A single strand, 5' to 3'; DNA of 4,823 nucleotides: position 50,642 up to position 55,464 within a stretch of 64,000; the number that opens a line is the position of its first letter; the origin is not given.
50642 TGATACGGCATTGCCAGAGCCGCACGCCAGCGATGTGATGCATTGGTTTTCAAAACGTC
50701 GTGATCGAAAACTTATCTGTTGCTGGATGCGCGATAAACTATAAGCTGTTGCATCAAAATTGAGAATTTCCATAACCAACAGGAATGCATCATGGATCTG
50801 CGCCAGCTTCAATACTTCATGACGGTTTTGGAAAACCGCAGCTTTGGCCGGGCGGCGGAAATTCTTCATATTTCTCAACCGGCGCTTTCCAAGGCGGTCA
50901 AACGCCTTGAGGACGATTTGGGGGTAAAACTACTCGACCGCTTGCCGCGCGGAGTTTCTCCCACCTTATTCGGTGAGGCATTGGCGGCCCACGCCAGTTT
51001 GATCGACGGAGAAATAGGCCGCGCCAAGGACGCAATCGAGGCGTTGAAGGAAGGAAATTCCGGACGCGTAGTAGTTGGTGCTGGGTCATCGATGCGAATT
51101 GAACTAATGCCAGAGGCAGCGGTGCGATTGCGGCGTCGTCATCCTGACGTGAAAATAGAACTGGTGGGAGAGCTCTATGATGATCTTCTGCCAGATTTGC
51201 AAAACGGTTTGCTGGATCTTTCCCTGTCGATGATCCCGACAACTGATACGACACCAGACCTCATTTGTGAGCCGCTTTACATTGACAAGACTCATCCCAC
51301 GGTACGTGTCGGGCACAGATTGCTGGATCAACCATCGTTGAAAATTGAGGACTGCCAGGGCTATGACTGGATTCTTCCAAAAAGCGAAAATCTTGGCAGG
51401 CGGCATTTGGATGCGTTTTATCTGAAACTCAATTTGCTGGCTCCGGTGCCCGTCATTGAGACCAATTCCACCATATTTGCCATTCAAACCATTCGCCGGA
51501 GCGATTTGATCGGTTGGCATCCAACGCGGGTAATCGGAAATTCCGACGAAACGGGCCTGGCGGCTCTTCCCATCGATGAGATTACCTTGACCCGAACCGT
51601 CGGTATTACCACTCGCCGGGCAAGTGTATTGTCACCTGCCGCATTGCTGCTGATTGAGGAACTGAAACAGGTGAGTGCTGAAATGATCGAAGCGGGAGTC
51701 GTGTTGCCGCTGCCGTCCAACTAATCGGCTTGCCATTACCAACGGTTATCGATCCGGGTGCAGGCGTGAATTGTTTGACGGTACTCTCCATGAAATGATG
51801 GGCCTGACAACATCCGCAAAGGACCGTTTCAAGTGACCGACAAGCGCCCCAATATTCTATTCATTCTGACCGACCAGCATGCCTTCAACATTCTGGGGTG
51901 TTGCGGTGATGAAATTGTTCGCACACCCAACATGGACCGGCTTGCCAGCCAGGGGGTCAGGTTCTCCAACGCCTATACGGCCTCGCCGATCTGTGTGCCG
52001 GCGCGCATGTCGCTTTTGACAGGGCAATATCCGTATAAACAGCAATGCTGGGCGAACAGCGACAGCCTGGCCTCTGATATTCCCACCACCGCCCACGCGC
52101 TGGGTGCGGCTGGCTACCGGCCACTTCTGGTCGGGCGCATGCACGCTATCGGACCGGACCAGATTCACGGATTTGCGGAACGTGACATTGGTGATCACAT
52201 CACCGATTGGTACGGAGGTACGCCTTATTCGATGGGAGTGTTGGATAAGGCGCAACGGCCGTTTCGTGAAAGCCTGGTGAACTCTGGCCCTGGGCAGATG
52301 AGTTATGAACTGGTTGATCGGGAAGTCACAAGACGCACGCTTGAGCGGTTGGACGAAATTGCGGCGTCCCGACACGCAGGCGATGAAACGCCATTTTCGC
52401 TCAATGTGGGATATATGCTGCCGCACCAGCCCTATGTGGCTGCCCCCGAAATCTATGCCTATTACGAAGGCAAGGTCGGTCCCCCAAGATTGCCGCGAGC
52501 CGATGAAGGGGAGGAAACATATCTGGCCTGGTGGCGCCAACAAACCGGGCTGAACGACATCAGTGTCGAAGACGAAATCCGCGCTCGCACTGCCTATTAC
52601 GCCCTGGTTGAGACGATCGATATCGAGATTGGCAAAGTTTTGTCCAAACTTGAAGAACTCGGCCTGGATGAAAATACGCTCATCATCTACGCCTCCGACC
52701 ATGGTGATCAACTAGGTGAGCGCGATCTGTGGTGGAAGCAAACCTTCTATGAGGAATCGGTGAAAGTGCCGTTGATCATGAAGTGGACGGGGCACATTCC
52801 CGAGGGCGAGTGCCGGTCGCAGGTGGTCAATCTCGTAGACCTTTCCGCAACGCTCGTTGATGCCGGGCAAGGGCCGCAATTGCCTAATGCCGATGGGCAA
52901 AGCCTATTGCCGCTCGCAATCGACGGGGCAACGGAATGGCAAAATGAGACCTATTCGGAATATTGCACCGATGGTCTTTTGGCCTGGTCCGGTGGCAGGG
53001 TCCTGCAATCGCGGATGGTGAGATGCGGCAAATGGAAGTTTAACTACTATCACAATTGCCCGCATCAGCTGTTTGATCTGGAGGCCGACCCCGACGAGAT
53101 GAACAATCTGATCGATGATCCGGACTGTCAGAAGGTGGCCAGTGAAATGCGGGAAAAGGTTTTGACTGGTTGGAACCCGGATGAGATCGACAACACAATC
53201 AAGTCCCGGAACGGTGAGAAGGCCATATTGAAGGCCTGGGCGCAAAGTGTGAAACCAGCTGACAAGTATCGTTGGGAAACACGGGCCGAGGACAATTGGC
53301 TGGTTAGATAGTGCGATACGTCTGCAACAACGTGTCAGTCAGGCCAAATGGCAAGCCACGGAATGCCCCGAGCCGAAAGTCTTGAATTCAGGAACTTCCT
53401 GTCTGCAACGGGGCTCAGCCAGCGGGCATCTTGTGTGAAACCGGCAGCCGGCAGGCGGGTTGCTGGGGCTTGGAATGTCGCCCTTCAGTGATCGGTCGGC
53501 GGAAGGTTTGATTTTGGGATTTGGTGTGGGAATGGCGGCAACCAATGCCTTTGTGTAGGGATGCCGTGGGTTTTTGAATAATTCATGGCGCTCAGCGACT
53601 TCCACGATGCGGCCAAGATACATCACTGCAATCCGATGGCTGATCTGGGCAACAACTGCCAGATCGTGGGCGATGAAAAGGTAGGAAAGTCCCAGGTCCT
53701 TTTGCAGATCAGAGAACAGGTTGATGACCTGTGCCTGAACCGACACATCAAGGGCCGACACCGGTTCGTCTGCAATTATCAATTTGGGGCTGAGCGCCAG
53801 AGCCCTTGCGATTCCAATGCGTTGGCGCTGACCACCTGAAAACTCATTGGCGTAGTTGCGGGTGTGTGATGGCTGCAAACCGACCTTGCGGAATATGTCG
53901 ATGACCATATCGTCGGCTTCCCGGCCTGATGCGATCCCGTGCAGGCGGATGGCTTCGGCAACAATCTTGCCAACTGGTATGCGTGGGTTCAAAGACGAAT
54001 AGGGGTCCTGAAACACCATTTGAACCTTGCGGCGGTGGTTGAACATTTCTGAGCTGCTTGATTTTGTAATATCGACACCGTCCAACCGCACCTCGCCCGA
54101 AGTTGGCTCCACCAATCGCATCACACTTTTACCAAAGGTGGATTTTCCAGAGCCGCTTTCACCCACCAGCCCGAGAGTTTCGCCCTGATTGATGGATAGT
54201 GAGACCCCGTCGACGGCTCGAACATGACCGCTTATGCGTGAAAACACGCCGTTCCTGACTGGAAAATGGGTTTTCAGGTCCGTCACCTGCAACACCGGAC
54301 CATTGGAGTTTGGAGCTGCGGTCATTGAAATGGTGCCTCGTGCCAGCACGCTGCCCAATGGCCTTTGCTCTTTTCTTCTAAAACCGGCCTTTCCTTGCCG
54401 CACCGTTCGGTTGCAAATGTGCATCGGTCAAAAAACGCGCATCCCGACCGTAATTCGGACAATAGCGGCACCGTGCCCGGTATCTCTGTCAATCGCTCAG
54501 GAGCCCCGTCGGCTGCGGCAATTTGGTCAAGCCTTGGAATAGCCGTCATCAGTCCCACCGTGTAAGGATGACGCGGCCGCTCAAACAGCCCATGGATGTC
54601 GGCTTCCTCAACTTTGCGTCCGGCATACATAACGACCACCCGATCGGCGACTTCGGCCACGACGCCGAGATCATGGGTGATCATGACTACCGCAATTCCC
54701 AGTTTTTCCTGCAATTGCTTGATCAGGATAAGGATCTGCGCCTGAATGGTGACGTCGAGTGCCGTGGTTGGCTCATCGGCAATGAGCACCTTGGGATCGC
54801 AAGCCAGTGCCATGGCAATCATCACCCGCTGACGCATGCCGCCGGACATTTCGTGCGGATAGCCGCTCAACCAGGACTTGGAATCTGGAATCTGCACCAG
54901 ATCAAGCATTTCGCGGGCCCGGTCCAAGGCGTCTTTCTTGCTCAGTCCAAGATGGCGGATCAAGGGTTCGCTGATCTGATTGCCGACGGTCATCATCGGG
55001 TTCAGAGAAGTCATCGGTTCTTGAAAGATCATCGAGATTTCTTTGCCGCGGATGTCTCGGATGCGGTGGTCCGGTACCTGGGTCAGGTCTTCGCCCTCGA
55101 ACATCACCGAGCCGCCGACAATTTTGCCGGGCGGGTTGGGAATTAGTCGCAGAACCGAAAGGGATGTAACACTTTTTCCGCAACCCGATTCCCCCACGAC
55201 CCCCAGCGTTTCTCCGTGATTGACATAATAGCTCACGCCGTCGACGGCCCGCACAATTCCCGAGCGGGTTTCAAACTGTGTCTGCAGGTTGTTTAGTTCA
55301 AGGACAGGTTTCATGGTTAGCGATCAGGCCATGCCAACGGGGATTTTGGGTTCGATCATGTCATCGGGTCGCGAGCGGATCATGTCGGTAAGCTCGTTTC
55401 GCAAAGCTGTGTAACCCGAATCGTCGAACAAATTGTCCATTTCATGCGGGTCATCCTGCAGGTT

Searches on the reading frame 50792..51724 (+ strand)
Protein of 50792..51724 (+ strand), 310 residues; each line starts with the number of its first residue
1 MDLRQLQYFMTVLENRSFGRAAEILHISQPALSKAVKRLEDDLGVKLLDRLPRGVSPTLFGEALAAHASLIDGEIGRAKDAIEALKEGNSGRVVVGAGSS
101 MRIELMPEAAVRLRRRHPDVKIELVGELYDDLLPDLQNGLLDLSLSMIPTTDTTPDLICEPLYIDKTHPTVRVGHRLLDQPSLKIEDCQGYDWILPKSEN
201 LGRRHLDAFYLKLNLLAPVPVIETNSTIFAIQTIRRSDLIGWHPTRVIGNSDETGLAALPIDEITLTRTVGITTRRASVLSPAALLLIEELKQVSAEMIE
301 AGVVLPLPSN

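Call 43: search_protein_families(library=ncbifam, proteins=[window:50792-51724:+], max_evalue=1e-10)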
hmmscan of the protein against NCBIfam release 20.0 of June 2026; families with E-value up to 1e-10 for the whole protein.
window:50792-51724:+ (310 aa): 38 families (the best 25 are shown)
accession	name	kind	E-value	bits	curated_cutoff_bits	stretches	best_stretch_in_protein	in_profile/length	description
TIGR02424.1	TF_pcaQ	equivalog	1.2e-44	152.4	303.8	1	2-296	4-299/300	pca operon transcription factor PcaQ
NF008416.0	PRK11242.1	equivalog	4.6e-41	141.1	277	1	1-297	1-293/300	transcriptional regulator CynR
NF053705.1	TransRegGltCGpos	equivalog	1.5e-33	116.3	350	1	1-294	1-292/300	glutamate biosynthesis transcriptional regulator GltC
NF007307.0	PRK09791.1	equivalog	4.9e-32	111.3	336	1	2-296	6-298/302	LysR family transcriptional regulator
NF045775.1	acetoin_reg_AlsR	exception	8e-29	101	430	1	1-196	1-194/290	acetoin biosynthesis transcriptional regulator AlsR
NF047520.1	trans_act_CidR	equivalog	1.9e-28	99.5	415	1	1-292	1-289/292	cidABC operon transcriptional activator CidR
NF007385.0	PRK09906.1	equivalog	1.8e-26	93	356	1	1-200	1-197/296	DNA-binding transcriptional regulator HcaR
NF052633.1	LysR_TF_PsrA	exception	9.2e-25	87.2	540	1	1-285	5-286/297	L-proline-binding transcription factor PsrA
NF008410.0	PRK11233.1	equivalog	2e-24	86.3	309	1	1-230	1-227/305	nitrogen assimilation transcriptional regulator NAC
NF040786.1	LysR_Sec_metab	equivalog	7.8e-23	80.9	250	1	1-168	1-166/298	selenium metabolism-associated LysR family transcriptional regulator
NF045990.1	TransRegCbbRRhodb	equivalog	7.8e-22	77.7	450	1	2-212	7-215/304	LysR family regulator CbbR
NF007439.0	PRK09986.1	equivalog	8.8e-21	74.5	290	1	2-194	8-200/296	LysR family transcriptional regulator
NF040710.1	benzoate_CatM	exception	4.4e-20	72.2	580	1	1-153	1-152/293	cis,cis-muconate-binding transcription regulator CatM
NF008361.0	PRK11151.1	equivalog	1.5e-19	70.4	329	1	1-192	1-190/305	DNA-binding transcriptional regulator OxyR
NF040889.1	trans_reg_YeiE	equivalog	1.1e-18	67.5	480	1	2-287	4-282/288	DNA-binding transcriptional regulator YeiE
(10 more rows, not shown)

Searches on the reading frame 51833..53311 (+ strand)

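Call 43: search_protein_families(library=ncbifam, proteins=[window:51833-53311:+], max_evalue=1e-10)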
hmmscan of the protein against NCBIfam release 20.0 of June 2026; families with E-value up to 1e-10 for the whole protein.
window:51833-53311:+ (492 aa): 4 families
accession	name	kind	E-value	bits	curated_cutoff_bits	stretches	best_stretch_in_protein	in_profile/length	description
TIGR03417.1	chol_sulfatase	equivalog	7.3e-96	322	433.45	1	4-465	1-458/500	choline-sulfatase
NF010322.0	PRK13759.1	equivalog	1.2e-72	244.9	481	2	183-444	197-454/486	arylsulfatase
NF045661.1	HdlasePehA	equivalog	2.5e-54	184.8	900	2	183-454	197-491/506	phosphoric/sulfuric ester hydrolase PehA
NF052527.1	Mn_arylsulf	exception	2.2e-45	155.5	850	2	238-445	243-450/479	manganese-dependent arylsulfatase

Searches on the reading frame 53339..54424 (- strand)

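Call 43: search_protein_families(library=ncbifam, proteins=[window:53339-54424:-], max_evalue=1e-10)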
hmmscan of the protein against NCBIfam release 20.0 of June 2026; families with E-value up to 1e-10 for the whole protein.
window:53339-54424:- (361 aa): 165 families (the best 25 are shown)
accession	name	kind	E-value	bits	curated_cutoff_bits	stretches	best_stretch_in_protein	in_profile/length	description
NF008453.0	PRK11308.1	subfamily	7.2e-118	393.6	408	1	39-360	7-325/334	dipeptide ABC transporter ATP-binding protein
NF011659.0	PRK15079.1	equivalog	9.4e-115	382.9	540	1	40-359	7-329/334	murein tripeptide/oligopeptide ABC transporter ATP binding protein OppF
NF007613.0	PRK10261.1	equivalog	1e-106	357.8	1077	1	41-319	310-588/623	glutathione ABC transporter ATP-binding protein GsiA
NF043071.1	DppF_dipep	equivalog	4.2e-102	341.9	660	1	37-359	6-325/331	dipeptide ABC transporter ATP-binding subunit DppF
NF043078.1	MMSYN1_0168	equivalog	1.2e-87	295.1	800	1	173-306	472-605/649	oligopeptide ABC transporter ATP-binding protein OppF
NF011713.0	PRK15134.1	equivalog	1.3e-82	278.1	834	1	36-296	267-527/529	microcin C ABC transporter ATP-binding protein YejF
NF008246.0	PRK11022.1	equivalog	1.4e-73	247.8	541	1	65-360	17-316/326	dipeptide ABC transporter ATP-binding protein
TIGR02769.1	nickel_nikE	equivalog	3.9e-71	239.6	332.55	1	45-307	3-262/265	nickel import ATP-binding protein NikE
NF007010.1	PRK09473.1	subfamily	1e-68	231.4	575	1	61-359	11-312/318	oligopeptide ABC transporter ATP-binding protein OppD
NF043079.1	MMSYN1_0167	equivalog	1.9e-67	228.3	740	1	132-300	306-476/561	oligopeptide ABC transporter ATP-binding protein OppD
NF007739.0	PRK10419.1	subfamily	7.3e-64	215.9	354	1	45-305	4-261/268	nickel ABC transporter ATP-binding protein NikE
TIGR02770.1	nickel_nikD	equivalog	1.3e-58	198.1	318.7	1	71-297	2-228/230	nickel import ATP-binding protein NikD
NF011692.0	PRK15112.1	equivalog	1.4e-58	198.7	452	1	44-297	5-253/269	putrescine export ABC transporter ATP-binding protein SapF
NF047576.1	opine_ATP_CntF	equivalog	6.8e-56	189.4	385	1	70-297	19-252/264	staphylopine uptake ABC transporter ATP-binding protein CntF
NF047578.1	opine_ATP_CntD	equivalog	2e-55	187.9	380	1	70-297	19-252/266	staphylopine uptake ABC transporter ATP-binding protein CntD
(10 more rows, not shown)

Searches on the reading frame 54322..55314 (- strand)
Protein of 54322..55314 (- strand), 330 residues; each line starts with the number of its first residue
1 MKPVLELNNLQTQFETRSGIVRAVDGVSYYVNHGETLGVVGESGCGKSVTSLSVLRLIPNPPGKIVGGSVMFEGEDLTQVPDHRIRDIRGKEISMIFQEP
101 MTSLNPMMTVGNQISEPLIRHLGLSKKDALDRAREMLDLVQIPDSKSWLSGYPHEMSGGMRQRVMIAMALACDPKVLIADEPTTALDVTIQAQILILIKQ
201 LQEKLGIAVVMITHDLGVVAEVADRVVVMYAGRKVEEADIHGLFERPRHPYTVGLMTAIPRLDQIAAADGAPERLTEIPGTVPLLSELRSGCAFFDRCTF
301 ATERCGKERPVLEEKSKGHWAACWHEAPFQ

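Call 43: search_protein_families(library=ncbifam, proteins=[window:54322-55314:-], max_evalue=1e-10)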
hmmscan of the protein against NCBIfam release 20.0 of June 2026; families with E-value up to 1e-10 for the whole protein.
window:54322-55314:- (330 aa): 156 families (the best 25 are shown)
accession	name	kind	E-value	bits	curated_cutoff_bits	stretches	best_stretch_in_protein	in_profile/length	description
NF007010.1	PRK09473.1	subfamily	5.3e-113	376.9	575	1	5-326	2-314/318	oligopeptide ABC transporter ATP-binding protein OppD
NF008246.0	PRK11022.1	equivalog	2.7e-104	348.8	541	1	4-323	3-314/326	dipeptide ABC transporter ATP-binding protein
NF043079.1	MMSYN1_0167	equivalog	1.4e-97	327.8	740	1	83-324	298-533/561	oligopeptide ABC transporter ATP-binding protein OppD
NF007613.0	PRK10261.1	equivalog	1.3e-96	324.4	1077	1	3-269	11-282/623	glutathione ABC transporter ATP-binding protein GsiA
NF011713.0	PRK15134.1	equivalog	4.4e-88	296.2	834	1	2-270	3-271/529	microcin C ABC transporter ATP-binding protein YejF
NF008453.0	PRK11308.1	subfamily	1.9e-83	280.4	408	1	3-325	11-325/334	dipeptide ABC transporter ATP-binding protein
NF011659.0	PRK15079.1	equivalog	7.5e-83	278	540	1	7-325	23-330/334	murein tripeptide/oligopeptide ABC transporter ATP binding protein OppF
TIGR02770.1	nickel_nikD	equivalog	2.3e-73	246.4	318.7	1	24-257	2-227/230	nickel import ATP-binding protein NikD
NF047576.1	opine_ATP_CntF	equivalog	1.6e-72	243.9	385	1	5-262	3-256/264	staphylopine uptake ABC transporter ATP-binding protein CntF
NF043071.1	DppF_dipep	equivalog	1.8e-72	244.6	660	1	17-324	32-325/331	dipeptide ABC transporter ATP-binding subunit DppF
NF047578.1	opine_ATP_CntD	equivalog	1.6e-71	240.6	380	1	5-262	3-256/266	staphylopine uptake ABC transporter ATP-binding protein CntD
NF011674.0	PRK15093.1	equivalog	7.5e-66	222.5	627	1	3-324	2-322/330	putrescine export ABC transporter ATP-binding protein SapD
NF043078.1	MMSYN1_0168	equivalog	3.8e-57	194.3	800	1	148-261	486-599/649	oligopeptide ABC transporter ATP-binding protein OppF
TIGR02769.1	nickel_nikE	equivalog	3.7e-53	180.7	332.55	1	17-244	20-239/265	nickel import ATP-binding protein NikE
NF007739.0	PRK10419.1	subfamily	2.8e-52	177.9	354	1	14-241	18-237/268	nickel ABC transporter ATP-binding protein NikE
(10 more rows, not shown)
